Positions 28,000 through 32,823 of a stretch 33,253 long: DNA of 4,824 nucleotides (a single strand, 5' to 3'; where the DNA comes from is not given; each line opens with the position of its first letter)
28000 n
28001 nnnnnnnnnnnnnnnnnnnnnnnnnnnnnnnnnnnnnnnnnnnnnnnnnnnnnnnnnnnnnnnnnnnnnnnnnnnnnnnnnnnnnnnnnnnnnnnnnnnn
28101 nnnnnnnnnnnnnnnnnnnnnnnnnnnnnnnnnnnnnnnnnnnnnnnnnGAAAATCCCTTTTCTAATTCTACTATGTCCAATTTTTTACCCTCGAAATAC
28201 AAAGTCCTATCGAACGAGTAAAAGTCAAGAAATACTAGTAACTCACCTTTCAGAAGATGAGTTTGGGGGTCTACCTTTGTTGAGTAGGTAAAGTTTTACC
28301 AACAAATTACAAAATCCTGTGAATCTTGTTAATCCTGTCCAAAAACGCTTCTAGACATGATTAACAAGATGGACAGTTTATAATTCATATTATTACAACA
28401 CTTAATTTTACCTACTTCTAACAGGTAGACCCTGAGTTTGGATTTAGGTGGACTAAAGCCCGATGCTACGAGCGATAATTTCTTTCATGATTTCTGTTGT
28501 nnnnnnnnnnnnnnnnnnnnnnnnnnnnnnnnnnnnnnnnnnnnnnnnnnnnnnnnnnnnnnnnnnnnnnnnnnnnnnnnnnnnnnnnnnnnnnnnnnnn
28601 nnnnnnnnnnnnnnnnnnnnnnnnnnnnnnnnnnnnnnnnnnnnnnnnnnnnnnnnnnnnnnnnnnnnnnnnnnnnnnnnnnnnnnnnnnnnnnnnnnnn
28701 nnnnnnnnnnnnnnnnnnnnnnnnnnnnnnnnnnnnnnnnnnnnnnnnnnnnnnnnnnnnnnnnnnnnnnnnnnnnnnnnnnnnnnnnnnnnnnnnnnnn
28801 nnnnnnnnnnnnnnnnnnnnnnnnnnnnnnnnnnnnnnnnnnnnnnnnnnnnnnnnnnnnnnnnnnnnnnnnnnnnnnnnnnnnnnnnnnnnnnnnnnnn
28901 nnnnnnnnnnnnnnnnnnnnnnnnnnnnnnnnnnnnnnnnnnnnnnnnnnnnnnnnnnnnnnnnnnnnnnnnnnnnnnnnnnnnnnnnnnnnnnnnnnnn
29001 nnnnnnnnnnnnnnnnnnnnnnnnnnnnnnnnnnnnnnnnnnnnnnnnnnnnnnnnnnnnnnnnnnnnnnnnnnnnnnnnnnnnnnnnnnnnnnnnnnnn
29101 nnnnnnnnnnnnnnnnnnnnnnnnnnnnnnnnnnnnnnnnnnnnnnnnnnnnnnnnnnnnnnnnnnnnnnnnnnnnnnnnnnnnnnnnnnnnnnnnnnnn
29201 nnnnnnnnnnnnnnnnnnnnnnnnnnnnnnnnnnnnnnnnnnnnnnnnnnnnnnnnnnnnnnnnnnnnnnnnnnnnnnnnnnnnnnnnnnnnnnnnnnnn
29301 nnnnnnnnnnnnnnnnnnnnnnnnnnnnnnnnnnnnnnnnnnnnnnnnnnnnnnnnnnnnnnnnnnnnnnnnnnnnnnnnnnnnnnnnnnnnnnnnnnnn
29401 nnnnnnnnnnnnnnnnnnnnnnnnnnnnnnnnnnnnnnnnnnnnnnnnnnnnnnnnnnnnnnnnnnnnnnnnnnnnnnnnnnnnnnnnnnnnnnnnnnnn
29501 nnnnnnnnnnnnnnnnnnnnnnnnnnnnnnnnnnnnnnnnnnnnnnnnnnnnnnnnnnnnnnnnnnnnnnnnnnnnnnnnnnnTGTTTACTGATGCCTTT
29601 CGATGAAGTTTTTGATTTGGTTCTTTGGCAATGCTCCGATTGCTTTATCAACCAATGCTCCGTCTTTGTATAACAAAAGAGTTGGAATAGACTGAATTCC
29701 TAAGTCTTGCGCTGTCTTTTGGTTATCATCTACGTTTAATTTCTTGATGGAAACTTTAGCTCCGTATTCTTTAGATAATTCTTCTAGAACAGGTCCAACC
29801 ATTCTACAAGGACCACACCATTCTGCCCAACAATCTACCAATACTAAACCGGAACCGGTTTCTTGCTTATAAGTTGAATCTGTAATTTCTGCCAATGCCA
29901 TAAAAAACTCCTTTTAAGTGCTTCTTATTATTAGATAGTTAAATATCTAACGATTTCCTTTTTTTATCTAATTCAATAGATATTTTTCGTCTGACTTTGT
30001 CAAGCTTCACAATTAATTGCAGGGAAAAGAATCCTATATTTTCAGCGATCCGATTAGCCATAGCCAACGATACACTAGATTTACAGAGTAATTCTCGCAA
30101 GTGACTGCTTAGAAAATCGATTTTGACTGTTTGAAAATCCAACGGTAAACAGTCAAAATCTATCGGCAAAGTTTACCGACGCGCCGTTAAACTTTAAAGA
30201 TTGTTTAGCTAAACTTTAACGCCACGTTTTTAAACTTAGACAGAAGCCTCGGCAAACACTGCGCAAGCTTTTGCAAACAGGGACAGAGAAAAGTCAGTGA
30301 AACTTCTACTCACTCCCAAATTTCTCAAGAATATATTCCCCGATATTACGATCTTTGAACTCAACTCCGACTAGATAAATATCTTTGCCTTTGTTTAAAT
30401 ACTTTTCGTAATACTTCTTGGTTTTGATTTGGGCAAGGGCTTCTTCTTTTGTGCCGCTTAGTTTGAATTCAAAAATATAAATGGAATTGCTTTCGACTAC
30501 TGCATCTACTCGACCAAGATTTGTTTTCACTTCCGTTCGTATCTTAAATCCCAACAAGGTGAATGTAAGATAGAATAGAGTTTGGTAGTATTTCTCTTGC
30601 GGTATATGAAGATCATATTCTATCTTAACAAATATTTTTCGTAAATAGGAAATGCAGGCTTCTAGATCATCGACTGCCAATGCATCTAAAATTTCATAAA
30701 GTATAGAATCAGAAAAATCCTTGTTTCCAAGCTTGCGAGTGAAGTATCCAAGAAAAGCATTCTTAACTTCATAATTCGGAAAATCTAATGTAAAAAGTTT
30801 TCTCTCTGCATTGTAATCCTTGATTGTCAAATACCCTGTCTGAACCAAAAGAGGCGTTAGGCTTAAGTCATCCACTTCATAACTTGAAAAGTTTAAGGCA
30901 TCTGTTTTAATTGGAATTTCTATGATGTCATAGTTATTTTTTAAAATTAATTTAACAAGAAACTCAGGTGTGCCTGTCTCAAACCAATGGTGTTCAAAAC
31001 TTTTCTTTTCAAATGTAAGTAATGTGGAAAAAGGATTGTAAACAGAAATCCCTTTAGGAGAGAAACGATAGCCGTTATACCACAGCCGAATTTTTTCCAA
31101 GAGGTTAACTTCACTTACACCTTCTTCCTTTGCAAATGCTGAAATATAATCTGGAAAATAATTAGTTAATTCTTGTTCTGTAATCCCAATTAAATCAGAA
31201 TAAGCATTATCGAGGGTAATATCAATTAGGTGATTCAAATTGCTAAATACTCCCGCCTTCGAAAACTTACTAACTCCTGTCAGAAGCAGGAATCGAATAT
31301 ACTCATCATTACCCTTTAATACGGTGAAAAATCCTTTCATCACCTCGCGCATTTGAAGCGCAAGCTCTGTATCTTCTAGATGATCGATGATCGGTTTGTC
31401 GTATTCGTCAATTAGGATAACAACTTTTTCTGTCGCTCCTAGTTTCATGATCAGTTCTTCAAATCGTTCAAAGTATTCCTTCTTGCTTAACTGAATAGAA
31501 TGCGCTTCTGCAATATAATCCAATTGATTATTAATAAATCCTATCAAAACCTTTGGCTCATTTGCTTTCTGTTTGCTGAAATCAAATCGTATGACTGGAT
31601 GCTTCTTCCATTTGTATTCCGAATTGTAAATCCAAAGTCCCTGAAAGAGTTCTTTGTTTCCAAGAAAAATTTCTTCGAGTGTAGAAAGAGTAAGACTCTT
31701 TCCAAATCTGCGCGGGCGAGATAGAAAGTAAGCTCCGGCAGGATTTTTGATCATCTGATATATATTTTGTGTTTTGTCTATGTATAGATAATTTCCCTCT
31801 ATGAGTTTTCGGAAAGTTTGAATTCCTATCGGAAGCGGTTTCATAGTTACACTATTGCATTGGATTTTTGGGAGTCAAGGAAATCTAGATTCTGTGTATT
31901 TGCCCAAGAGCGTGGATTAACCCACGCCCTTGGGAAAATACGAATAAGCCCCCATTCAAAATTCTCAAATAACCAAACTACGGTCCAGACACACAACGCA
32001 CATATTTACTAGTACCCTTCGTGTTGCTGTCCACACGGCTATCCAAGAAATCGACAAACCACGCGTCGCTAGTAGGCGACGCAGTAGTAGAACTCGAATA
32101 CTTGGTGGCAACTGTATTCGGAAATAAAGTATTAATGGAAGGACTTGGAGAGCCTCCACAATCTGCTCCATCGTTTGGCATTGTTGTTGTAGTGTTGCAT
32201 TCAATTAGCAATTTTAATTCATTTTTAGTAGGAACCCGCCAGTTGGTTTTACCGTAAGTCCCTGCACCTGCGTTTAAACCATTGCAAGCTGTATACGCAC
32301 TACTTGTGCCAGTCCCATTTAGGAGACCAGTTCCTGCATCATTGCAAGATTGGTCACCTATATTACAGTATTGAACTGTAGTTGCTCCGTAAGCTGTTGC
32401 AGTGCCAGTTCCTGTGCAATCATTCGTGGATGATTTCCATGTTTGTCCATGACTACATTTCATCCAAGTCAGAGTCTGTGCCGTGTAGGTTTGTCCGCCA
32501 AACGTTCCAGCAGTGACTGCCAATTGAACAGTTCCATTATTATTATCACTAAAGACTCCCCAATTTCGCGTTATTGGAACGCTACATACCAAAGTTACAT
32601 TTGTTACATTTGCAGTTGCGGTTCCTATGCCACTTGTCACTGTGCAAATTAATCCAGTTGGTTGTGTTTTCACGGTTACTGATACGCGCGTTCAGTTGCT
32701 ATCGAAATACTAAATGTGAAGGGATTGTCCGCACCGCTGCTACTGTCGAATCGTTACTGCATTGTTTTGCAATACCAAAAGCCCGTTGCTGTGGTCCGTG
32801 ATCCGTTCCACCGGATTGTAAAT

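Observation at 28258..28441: MITE-like element with TIRs and a 9-bp target-site duplication inserted 65 bp upstream of DAHP synthase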

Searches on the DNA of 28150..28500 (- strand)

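Call 26: search_dna_similar(query=window:28242-28452:-, collection=plasmids, mode=distant, max_evalue=0.01)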
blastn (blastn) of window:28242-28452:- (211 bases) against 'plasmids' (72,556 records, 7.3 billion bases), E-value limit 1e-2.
Records with a match: 1; places in all: 1; records where one place covers at least 80% of the query: 0.
Best place of each record, by identity: 80-90% 1.
By first word of the organism name: Spirosoma 1.
By predicted mobility (MOB-suite, as given by PLSDB): non-mobilizable 1.
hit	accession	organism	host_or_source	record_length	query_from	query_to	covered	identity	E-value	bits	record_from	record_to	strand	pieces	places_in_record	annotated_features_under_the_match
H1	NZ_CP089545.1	Spirosoma oryzicola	Single cell,Surface layer of rice grains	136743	108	144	18%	89.5%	4e-3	48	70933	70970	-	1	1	none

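Call 49: search_rna_families(source=window, start=28150, end=28500, threshold=evalue, max_evalue=5)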
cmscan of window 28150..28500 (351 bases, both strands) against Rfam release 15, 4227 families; matches with E-value up to 5: 7.
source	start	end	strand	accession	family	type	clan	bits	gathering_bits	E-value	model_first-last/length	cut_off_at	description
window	28264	28433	-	RF04127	MIR8007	Gene; miRNA;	-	19.7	195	0.13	1-226/226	no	MIR8007 microRNA precursor family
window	28267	28432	-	RF04128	MIR8562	Gene; miRNA;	-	19.6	211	0.18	36-207/242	no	MIR8562 microRNA precursor family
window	28322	28369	+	RF03882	mir-4889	Gene; miRNA;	-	18.3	90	0.6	1-84/84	no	mir-4889 microRNA precursor family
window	28318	28375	-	RF04209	MIR7533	Gene; miRNA;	-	18.1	230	0.2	1-249/249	no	MIR7533 microRNA precursor family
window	28314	28378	-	RF04067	mir-4520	Gene; miRNA;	-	17.9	90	0.18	1-70/70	no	mir-4520 microRNA precursor family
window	28303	28387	-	RF03682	mir-3912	Gene; miRNA;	-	17.1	95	1.2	1-91/91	no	mir-3912 microRNA precursor family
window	28225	28290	+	RF01844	SmY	Gene; snRNA; splicing;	-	16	39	0.33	1-80/80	no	SmY spliceosomal RNA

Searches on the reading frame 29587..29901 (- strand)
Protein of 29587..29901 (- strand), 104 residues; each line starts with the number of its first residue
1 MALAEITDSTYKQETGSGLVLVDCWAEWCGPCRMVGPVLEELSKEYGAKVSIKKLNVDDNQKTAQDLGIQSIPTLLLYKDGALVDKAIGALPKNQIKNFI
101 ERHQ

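Call 12: search_protein_families(library=ncbifam, proteins=[window:29587-29901:-])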
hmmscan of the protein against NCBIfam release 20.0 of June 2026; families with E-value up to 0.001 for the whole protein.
window:29587-29901:- (104 aa): 13 families
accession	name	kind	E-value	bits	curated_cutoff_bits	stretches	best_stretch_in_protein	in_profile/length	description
TIGR01068.1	thioredoxin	equivalog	1.2e-35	121.7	96.8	1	9-103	4-100/101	thioredoxin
NF006898.0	PRK09381.1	equivalog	4.4e-30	104.3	138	1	16-101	20-105/109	thioredoxin TrxA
NF008229.0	PRK10996.1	equivalog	2.4e-22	79.2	125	1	19-102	54-137/141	thioredoxin TrxC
NF047697.1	ThioredTrxAClost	equivalog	1.8e-17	63.4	140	1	5-103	3-104/105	thioredoxin TrxA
TIGR01126.1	pdi_dom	equivalog_domain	1.3e-13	51.1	107.2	1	17-103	14-104/105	protein disulfide-isomerase domain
TIGR01130.1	ER_PDI_fam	subfamily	6.2e-10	39.2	344.25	1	20-84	366-430/476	protein disulfide-isomerase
NF002854.0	PRK03147.1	subfamily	1.8e-09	37.7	170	1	11-63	57-109/176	thiol-disulfide oxidoreductase ResA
TIGR00385.1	dsbE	subfamily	3.7e-09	36.4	123.15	1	15-63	61-106/173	DsbE family thiol:disulfide interchange protein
TIGR00411.1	redox_disulf_1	equivalog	8.8e-08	32.1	92.75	1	29-83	11-65/82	MJ0307 family thioredoxin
NF047696.1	ThlDiSintTplARhiz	equivalog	2.1e-07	30.9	230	1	19-80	99-163/219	thiol:disulfide interchange protein TlpA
NF041202.1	StoA_CxxC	exception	9.9e-07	28.8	210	0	21-65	56-100/163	endospore biogenesis thiol-disulfide oxidoreductase StoA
TIGR00424.1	APS_reduc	equivalog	0.00017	20.3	553.2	1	18-80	373-438/464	5'-adenylylsulfate reductase, thioredoxin-independent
TIGR02187.2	PDO_seleno_TRX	equivalog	0.00055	19.3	185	1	27-81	28-81/209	protein disulfide oxidoreductase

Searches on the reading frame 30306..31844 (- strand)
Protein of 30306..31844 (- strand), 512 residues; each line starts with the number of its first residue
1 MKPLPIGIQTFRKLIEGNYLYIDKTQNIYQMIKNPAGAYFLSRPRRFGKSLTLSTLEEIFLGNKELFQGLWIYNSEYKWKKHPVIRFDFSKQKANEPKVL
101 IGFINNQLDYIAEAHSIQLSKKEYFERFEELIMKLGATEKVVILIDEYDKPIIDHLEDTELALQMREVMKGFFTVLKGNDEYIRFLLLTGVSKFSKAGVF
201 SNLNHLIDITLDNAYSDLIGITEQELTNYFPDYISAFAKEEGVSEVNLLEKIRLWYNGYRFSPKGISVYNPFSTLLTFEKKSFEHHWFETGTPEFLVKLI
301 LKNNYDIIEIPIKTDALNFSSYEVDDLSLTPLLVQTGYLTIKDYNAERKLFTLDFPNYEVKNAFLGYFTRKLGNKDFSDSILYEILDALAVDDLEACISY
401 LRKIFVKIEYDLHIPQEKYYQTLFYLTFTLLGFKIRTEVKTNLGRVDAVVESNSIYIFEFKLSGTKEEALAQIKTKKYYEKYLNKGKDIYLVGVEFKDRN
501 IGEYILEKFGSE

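Call 12: search_protein_families(library=ncbifam, proteins=[window:30306-31844:-])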
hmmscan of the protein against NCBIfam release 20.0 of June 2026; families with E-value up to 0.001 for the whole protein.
window:30306-31844:- (512 aa): 0 families

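Call 55: search_protein_families(library=pfam, proteins=[window:30306-31844:-], max_evalue=0.00001)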
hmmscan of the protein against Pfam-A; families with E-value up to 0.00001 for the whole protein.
window:30306-31844:- (512 aa): 2 families
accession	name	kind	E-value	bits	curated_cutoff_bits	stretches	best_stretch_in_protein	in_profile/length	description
PF09820.16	AAA-ATPase_like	-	5.2e-60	203.1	26.1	1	5-200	1-201/201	Predicted AAA-ATPase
PF08011.17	PDDEXK_9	-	1.8e-20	73.3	25.5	1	416-499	2-98/105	PD-(D/E)XK nuclease superfamily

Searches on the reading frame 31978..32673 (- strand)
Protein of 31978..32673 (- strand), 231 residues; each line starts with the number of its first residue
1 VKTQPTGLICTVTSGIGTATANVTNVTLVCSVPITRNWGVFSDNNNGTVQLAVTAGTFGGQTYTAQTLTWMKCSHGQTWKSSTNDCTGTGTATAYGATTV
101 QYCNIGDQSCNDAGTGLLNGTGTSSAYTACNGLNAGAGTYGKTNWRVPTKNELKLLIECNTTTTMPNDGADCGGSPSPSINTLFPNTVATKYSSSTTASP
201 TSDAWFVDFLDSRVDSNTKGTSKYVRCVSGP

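Call 55: search_protein_families(library=pfam, proteins=[window:31978-32673:-], max_evalue=0.00001)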
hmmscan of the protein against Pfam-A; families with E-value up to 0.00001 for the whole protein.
window:31978-32673:- (231 aa): 1 family
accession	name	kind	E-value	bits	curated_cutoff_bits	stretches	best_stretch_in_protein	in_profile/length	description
PF07603.17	Lcl_C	-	2.2e-21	76.7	34.9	1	65-228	7-116/117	Lcl C-terminal domain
